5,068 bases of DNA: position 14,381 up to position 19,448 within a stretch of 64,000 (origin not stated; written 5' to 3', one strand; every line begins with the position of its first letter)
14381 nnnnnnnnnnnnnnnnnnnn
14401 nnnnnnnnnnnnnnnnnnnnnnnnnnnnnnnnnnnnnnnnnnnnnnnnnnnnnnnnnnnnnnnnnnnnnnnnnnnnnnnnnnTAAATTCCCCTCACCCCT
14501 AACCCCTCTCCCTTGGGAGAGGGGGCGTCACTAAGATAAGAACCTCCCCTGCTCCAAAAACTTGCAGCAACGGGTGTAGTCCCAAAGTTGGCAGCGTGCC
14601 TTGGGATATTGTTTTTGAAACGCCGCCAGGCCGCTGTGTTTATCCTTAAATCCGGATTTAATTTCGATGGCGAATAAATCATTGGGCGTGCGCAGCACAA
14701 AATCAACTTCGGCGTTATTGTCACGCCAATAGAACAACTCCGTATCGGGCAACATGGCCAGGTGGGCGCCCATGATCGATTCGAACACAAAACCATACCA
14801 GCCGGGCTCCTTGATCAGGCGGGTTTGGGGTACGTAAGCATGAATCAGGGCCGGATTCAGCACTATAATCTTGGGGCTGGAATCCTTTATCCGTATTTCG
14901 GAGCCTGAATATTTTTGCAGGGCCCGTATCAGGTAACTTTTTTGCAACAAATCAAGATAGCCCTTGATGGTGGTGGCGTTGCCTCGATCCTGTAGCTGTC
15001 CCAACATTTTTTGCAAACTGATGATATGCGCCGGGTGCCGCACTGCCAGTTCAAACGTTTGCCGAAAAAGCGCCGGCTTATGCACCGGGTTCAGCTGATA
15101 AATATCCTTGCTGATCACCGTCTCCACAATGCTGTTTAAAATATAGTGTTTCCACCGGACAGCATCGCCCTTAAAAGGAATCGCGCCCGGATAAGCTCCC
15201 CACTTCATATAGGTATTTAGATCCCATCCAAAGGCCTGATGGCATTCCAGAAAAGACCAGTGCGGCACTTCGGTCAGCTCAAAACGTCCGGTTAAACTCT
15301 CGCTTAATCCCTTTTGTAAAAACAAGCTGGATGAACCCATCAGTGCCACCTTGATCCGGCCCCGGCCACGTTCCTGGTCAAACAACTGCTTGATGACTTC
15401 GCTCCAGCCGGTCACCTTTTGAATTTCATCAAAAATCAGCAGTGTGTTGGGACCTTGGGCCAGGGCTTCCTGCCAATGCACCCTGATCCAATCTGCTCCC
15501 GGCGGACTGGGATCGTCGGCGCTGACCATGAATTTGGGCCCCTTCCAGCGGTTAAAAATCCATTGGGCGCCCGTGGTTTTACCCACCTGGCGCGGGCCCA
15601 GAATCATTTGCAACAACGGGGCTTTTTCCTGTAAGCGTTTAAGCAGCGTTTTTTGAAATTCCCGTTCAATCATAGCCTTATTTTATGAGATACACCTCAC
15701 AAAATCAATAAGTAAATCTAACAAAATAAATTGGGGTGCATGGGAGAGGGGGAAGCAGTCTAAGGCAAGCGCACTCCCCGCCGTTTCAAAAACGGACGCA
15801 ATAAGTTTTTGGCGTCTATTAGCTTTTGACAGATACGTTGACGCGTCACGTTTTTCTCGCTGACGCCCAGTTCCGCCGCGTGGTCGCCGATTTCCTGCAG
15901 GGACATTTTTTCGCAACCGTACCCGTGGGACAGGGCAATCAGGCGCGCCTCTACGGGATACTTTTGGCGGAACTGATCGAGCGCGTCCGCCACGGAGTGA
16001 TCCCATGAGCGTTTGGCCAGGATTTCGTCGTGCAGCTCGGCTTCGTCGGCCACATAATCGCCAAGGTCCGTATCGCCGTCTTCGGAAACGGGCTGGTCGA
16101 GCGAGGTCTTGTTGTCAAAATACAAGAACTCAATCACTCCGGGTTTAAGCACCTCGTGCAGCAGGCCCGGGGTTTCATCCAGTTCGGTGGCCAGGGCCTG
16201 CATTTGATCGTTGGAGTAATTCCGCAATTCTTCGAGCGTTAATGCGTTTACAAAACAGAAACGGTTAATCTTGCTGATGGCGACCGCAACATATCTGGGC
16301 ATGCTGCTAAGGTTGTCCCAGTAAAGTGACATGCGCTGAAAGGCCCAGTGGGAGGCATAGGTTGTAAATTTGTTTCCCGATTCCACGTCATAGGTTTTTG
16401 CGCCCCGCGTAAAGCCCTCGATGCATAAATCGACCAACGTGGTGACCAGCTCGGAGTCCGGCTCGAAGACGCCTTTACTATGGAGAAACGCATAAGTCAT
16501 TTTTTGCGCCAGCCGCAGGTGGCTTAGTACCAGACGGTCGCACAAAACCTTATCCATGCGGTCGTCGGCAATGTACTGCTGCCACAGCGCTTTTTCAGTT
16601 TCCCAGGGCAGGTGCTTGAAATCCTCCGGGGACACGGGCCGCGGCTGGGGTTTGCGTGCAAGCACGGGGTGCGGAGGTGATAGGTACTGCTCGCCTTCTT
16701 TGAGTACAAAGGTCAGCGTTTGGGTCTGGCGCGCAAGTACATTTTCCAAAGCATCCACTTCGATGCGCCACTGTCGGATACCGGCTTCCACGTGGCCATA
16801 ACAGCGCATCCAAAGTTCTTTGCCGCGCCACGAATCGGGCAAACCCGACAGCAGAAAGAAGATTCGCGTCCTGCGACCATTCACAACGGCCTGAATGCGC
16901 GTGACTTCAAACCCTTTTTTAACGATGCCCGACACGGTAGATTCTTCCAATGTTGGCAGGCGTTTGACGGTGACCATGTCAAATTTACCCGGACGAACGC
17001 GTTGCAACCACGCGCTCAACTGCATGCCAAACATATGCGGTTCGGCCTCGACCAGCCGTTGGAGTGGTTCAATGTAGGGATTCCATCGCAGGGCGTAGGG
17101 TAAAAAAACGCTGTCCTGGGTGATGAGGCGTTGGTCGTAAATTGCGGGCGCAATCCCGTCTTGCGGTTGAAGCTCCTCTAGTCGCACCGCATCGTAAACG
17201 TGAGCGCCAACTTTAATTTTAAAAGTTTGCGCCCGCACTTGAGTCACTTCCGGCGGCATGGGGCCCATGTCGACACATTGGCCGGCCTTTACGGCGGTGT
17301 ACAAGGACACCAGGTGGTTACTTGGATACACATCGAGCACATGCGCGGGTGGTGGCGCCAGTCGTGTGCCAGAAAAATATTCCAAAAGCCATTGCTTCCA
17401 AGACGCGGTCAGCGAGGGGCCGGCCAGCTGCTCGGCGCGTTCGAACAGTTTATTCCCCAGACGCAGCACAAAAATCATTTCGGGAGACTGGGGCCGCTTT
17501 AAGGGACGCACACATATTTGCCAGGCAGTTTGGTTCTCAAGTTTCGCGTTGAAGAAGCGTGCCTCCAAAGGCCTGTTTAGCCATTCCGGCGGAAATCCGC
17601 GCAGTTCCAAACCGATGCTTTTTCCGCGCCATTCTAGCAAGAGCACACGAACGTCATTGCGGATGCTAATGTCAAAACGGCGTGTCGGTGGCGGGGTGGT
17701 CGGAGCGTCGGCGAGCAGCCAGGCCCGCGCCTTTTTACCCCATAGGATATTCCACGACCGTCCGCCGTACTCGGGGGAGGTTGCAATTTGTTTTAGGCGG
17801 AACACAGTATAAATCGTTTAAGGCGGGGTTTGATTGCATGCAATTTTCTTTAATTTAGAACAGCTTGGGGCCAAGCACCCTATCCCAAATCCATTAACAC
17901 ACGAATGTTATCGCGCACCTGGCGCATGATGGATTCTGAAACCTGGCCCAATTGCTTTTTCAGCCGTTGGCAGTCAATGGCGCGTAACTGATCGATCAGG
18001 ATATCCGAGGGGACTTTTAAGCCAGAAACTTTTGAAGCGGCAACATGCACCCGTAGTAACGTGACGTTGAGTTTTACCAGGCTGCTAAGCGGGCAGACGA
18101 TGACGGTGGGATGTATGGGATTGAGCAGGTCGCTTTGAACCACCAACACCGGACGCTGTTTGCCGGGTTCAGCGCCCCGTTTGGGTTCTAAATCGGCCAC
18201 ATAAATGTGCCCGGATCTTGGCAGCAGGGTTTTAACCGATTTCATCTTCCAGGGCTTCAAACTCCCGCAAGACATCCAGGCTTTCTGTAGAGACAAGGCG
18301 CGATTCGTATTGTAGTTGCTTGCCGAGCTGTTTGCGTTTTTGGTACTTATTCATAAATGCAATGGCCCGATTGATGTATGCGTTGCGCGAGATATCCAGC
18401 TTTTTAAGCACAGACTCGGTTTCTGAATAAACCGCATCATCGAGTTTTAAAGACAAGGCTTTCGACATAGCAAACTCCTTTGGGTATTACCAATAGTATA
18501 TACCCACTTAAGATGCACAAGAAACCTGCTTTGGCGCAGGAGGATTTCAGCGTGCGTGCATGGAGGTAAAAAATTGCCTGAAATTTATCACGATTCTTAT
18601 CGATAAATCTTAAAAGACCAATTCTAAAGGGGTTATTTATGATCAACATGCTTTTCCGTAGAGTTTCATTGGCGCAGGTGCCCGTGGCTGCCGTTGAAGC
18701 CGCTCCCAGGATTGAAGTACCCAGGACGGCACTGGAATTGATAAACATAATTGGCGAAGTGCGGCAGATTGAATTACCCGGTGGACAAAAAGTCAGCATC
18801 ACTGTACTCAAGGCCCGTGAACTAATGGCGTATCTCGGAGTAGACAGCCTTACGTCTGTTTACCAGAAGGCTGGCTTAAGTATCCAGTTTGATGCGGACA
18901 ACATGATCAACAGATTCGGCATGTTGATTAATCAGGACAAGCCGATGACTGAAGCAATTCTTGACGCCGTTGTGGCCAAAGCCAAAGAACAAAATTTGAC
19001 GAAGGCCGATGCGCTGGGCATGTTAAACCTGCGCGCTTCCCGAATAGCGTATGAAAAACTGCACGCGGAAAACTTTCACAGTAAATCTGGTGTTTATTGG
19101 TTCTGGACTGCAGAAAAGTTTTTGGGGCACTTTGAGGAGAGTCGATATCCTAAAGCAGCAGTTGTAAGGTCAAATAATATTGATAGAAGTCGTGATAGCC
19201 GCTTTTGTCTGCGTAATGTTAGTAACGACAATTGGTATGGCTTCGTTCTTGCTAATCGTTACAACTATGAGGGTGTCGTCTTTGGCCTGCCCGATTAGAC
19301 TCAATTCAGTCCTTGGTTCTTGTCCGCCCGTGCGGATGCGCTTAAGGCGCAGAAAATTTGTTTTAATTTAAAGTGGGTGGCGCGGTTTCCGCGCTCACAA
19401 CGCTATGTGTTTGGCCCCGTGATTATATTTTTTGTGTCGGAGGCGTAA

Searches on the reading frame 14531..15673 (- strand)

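Call 5: search_protein_families(library=pfam, proteins=[window:14531-15673:-], max_evalue=0.1)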
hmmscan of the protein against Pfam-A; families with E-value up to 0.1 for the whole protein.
window:14531-15673:- (380 aa): 6 families
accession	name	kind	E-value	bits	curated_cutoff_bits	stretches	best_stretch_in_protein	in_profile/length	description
PF13635.12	DUF4143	-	5.4e-25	88.4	28.1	1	189-341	2-160/160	Domain of unknown function (DUF4143)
PF13173.12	AAA_14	-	7.5e-22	78.2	27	1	23-143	6-127/129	AAA domain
PF13401.12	AAA_22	-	0.00074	20.3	27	0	65-117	73-126/130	AAA domain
PF00004.35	AAA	-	0.0033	18.3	21.2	1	24-105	3-96/131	ATPase family associated with various cellular activities (AAA)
PF08378.17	NERD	-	0.011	16.7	22.1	1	315-341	28-59/111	Nuclease-related domain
PF01637.24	ATPase_2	-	0.05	13.8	33.2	0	8-41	9-42/225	ATPase domain predominantly from Archaea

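Call 9: search_protein_families(library=padloc, proteins=[window:14531-15673:-], max_evalue=0.1)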
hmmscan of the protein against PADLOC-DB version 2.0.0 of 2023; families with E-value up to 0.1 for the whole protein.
window:14531-15673:- (380 aa): 8 families
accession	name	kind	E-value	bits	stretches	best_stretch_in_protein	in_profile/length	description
PDLC04791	PDC-S01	-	2e-131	436.4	1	1-361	1-372/395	-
PDLC04789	PDC-S01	-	1.5e-42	144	1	1-373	1-373/375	-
PDLC04787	PDC-S01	-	2.3e-38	130.1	1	2-344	11-361/412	-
PDLC04790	PDC-S01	-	5.7e-37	125.4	1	2-354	12-384/422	-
PDLC04786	PDC-S01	-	3.8e-15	53.6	2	223-358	258-404/439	-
PDLC04788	PDC-S01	-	1.4e-14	51.8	1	146-358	174-400/448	-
PDLC04792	PDC-S01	-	5.2e-11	39.8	1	293-349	336-394/452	-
PDLC01903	CARF4--CARF_PDDEXK_TM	-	0.01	13.2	1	139-343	233-319/380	-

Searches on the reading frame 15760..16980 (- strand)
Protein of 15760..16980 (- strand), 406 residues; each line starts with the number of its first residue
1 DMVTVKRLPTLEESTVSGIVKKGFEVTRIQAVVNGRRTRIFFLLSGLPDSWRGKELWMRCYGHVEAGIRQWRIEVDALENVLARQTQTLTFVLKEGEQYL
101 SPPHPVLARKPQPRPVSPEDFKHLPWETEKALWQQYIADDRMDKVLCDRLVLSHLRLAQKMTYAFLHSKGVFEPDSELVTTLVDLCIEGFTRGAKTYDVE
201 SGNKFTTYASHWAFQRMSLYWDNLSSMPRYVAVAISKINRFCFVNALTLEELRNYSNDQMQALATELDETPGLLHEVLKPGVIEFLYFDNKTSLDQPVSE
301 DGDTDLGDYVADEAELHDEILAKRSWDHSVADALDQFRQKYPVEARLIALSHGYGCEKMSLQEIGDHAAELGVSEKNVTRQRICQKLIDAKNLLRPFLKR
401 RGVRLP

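Call 91: search_protein_families(library=pfam, proteins=[window:15760-16980:-], max_evalue=1)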
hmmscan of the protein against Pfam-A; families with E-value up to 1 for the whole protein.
window:15760-16980:- (406 aa): 2 families
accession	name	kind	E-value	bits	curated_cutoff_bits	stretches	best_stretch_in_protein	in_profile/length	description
PF04542.20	Sigma70_r2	-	0.022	15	24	1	184-217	28-61/71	Sigma-70 region 2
PF04539.22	Sigma70_r3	-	0.026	15.1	25.3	1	292-315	48-72/78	Sigma-70 region 3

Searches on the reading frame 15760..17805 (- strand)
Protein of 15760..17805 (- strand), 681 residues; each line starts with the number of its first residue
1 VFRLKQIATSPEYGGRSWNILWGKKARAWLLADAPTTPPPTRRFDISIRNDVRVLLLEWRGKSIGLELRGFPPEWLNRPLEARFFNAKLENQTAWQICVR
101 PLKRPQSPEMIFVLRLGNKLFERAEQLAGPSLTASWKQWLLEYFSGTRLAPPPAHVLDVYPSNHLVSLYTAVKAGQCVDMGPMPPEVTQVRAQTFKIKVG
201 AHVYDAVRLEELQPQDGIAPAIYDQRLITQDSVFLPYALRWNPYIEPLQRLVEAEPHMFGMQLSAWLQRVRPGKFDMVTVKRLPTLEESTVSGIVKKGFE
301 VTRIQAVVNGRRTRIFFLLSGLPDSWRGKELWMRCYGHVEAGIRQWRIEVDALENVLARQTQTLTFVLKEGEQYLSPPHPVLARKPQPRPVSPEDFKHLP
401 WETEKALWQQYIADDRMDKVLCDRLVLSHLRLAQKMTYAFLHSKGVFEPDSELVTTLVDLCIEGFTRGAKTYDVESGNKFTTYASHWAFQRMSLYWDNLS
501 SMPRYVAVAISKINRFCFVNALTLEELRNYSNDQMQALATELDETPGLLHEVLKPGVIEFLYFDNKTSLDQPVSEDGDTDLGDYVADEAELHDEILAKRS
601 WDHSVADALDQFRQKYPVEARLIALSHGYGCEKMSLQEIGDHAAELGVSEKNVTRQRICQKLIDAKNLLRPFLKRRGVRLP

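Call 5: search_protein_families(library=pfam, proteins=[window:15760-17805:-], max_evalue=0.1)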
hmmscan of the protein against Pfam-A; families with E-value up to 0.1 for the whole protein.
window:15760-17805:- (681 aa): 2 families
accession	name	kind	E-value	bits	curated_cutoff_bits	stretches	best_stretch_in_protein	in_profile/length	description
PF04539.22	Sigma70_r3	-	0.033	14.7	25.3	1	567-590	48-72/78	Sigma-70 region 3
PF04542.20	Sigma70_r2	-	0.039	14.2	24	1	459-492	28-61/71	Sigma-70 region 2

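Call 6: search_protein_families(library=ncbifam, proteins=[window:15760-17805:-], max_evalue=1)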
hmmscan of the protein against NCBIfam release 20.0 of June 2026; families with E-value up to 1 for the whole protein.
window:15760-17805:- (681 aa): 26 families (the best 25 are shown)
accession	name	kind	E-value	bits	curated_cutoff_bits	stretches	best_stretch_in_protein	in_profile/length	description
TIGR02394.1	rpoS_proteo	equivalog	9.3e-11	41.7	378.7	1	464-679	83-280/285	RNA polymerase sigma factor RpoS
TIGR02997.1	Sig70-cyanoRpoD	subfamily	1e-10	41.4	384.5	1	458-653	102-286/298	RNA polymerase sigma factor, RpoD/SigA family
TIGR02393.1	RpoD_Cterm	equivalog_domain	4.2e-10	39.6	354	1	463-667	36-220/238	RNA polymerase sigma factor RpoD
NF004207.0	PRK05657.1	equivalog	1.9e-08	34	394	1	457-679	116-323/329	RNA polymerase sigma factor RpoS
NF005143.0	PRK06596.1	subfamily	6.7e-08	32.3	241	1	396-652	26-265/285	RNA polymerase factor sigma-32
NF041931.2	MzaA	equivalog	1.7e-07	30.5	800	1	386-668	441-698/726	MZA anti-phage system associated sigma-70 family RNA polymerase sigma factor MzaA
TIGR02392.1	rpoH_proteo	equivalog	9.2e-07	28.8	323.1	1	396-653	13-253/270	RNA polymerase sigma factor RpoH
TIGR02937.1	sigma70-ECF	superfamily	1.1e-06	28.4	42.9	1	422-656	3-153/165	sigma-70 family RNA polymerase sigma factor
NF006666.0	PRK09210.1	equivalog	1.1e-06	28.2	572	1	464-668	169-353/370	RNA polymerase sigma factor RpoD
NF005920.0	PRK07921.1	subfamily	2.3e-06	26.9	464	1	459-641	119-294/328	RNA polymerase sigma factor SigB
NF005643.0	PRK07406.1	equivalog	2.8e-06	26.6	500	1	457-668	190-380/397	RNA polymerase sigma factor RpoD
NF005785.0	PRK07598.1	equivalog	3.7e-06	26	554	1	458-652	203-386/415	RNA polymerase sigma factor SigC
NF005642.0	PRK07405.1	subfamily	4.2e-06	26.2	524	1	459-651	111-292/318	RNA polymerase sigma factor SigD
NF004561.0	PRK05901.1-3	equivalog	6.4e-06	25.5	582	1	464-589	336-452/537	RNA polymerase sigma factor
NF004566.0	PRK05901.2-4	equivalog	8.7e-06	25.2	531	1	416-659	188-420/448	RNA polymerase sigma factor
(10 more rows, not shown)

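Call 9: search_protein_families(library=padloc, proteins=[window:15760-17805:-], max_evalue=0.1)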
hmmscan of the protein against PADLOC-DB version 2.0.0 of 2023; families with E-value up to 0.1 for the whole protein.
window:15760-17805:- (681 aa): 1 family
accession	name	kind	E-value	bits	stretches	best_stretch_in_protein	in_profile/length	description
PDLC01238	Cas12a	-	0.068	8.7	1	432-561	119-248/1289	Cas12a_M29_V-A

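Call 15: find_homologous_proteins(query=window:15760-17805:-, max_evalue=0.001)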
Query window:15760-17805:- (681 aa): 1 proteins with E <= 0.001 among 8000 candidates.
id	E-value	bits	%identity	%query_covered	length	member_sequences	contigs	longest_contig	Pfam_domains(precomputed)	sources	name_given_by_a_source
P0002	0.0e+0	1587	100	100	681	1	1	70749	-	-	-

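Call 35: search_protein_families(library=phrogs, proteins=[window:15760-17805:-], max_evalue=0.01)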
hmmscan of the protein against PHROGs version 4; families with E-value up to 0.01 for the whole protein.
window:15760-17805:- (681 aa): 1 family
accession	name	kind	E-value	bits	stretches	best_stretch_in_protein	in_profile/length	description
phrog_351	-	transcription regulation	2.4e-20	73.8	1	463-678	542-731/928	RNA polymerase sigma factor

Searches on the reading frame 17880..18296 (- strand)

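Call 91: search_protein_families(library=pfam, proteins=[window:17880-18296:-], max_evalue=1)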
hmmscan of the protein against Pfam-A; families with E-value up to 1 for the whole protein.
window:17880-18296:- (138 aa): 2 families
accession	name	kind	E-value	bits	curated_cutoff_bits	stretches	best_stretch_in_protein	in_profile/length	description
PF02452.23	PemK_toxin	-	2.2e-27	95.8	23.1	1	28-134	2-108/109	PemK-like, MazF-like toxin of type II toxin-antitoxin system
PF01845.23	CcdB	-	0.072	13.8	28.6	1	50-122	18-87/101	CcdB protein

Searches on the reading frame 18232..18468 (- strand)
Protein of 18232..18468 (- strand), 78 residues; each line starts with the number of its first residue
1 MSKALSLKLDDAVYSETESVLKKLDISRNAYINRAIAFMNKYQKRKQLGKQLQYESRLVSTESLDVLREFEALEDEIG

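Call 91: search_protein_families(library=pfam, proteins=[window:18232-18468:-], max_evalue=1)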
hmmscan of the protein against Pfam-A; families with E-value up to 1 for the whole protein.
window:18232-18468:- (78 aa): 1 family
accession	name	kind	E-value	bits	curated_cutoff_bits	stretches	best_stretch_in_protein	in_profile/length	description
PF04296.18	YlxR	-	0.082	13.3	26.9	1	28-55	37-64/75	Protein of unknown function (DUF448)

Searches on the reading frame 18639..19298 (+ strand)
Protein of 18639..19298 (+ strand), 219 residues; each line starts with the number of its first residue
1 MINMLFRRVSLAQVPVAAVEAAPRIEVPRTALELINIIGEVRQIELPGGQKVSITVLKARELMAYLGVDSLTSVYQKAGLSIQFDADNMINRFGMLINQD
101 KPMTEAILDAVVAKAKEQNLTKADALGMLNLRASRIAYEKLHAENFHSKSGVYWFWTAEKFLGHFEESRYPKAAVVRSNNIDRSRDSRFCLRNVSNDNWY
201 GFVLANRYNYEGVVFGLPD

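Call 4: search_protein_families(library=pfam, proteins=[window:18639-19298:+], max_evalue=1)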
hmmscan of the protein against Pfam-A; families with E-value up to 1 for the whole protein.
window:18639-19298:+ (219 aa): 0 families

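Call 6: search_protein_families(library=ncbifam, proteins=[window:18639-19298:+], max_evalue=1)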
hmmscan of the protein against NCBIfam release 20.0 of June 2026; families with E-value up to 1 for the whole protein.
window:18639-19298:+ (219 aa): 0 families

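Call 9: search_protein_families(library=padloc, proteins=[window:18639-19298:+], max_evalue=0.1)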
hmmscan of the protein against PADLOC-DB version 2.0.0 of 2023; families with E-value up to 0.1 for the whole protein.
window:18639-19298:+ (219 aa): 1 family
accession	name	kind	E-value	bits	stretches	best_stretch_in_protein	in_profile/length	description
PDLC04440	PDC-M13B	-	0.046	11.9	1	148-173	55-80/81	-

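Call 35: search_protein_families(library=phrogs, proteins=[window:18639-19298:+], max_evalue=0.01)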
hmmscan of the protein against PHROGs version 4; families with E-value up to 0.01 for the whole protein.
window:18639-19298:+ (219 aa): 0 families
